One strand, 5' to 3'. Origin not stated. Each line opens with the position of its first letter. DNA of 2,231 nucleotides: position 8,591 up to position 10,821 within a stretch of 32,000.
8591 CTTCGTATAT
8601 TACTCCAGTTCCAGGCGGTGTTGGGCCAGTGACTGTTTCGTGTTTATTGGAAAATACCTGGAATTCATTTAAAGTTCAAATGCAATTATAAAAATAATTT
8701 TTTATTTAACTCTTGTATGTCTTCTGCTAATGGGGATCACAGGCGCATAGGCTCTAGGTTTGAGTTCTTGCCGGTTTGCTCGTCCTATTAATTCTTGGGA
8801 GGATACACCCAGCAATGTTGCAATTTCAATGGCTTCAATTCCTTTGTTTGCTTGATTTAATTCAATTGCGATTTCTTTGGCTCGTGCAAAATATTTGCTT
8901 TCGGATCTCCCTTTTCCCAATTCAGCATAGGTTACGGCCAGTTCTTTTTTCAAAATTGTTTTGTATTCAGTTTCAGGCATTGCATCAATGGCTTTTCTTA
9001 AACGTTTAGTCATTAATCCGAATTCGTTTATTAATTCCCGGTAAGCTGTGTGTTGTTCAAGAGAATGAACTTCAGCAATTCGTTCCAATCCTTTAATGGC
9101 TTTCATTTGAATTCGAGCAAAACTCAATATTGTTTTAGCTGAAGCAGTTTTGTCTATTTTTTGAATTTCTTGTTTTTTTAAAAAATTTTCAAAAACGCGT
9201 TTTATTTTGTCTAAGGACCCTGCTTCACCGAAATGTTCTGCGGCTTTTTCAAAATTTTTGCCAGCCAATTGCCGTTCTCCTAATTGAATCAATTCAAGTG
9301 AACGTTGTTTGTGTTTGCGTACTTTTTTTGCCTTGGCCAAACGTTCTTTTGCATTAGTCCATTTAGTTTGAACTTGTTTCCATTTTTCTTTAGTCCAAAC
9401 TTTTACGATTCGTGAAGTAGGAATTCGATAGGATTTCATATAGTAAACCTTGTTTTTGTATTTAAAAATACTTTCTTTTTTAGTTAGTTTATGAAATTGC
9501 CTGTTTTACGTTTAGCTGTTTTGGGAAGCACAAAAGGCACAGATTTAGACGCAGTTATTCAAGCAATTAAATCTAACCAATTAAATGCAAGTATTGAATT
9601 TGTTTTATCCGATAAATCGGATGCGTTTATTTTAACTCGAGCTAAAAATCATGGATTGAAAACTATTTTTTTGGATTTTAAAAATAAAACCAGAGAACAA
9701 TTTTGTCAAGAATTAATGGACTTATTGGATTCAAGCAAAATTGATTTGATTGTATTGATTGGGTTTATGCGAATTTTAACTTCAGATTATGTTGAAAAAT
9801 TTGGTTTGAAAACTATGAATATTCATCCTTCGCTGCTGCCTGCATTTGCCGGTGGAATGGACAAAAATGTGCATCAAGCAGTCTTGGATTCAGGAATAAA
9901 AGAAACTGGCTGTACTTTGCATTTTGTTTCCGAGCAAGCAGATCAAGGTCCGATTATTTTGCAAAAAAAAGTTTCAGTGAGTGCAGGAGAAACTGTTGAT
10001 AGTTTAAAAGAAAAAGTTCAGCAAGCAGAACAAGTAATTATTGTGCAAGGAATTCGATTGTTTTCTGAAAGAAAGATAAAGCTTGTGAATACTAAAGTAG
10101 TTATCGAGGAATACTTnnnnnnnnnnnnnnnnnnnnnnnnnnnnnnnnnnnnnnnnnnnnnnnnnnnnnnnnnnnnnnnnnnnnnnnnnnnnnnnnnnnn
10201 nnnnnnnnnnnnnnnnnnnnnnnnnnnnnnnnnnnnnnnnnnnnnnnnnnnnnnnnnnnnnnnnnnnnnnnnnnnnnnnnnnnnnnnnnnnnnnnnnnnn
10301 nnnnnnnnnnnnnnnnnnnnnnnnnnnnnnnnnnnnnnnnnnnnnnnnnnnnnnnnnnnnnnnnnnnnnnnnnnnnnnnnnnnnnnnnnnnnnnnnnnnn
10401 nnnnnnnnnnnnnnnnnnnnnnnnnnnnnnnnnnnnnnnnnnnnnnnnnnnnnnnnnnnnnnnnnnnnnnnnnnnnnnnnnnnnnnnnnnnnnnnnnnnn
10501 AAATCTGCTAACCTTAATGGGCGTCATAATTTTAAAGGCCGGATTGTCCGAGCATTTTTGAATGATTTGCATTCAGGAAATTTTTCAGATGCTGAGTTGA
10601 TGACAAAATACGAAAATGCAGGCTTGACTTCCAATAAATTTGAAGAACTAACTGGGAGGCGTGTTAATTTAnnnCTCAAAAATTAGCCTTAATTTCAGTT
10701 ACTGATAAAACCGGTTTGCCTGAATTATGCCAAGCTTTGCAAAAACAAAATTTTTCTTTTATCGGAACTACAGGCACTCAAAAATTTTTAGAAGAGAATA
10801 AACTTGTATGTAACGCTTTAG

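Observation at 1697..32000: About a third of the genes are Arg-rich, basic-tailed orphan proteins threaded between the housekeeping genes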

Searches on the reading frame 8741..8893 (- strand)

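Call 81: search_protein_families(library=pfam, max_evalue=10, proteins=[window:8741-8893:-])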
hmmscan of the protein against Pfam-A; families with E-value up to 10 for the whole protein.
seq(51 aa): 1 family
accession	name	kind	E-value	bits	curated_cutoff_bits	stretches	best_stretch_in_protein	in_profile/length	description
PF04760.21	IF2_N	-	0.017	15.4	25.3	1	23-39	8-24/53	Translation initiation factor IF-2, N-terminal region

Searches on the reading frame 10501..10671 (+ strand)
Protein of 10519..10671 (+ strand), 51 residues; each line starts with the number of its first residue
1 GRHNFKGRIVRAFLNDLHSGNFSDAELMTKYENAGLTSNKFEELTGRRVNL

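Call 60: find_related_loci(query=A2, collection=metagenome_contigs, flank=10000)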
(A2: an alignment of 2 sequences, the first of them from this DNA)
Query A2 (57 aa) in metagenome_contigs; peptide patterns used: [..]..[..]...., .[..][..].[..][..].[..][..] (x = any residue, [..] = any of these).
600 stretches matched a pattern, but none encodes a relative of the query by tblastn (E <= 1e-3).

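Call 81: search_protein_families(library=pfam, max_evalue=10, proteins=[window:10519-10671:+])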
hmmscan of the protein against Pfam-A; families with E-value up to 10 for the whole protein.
seq(51 aa): 0 families
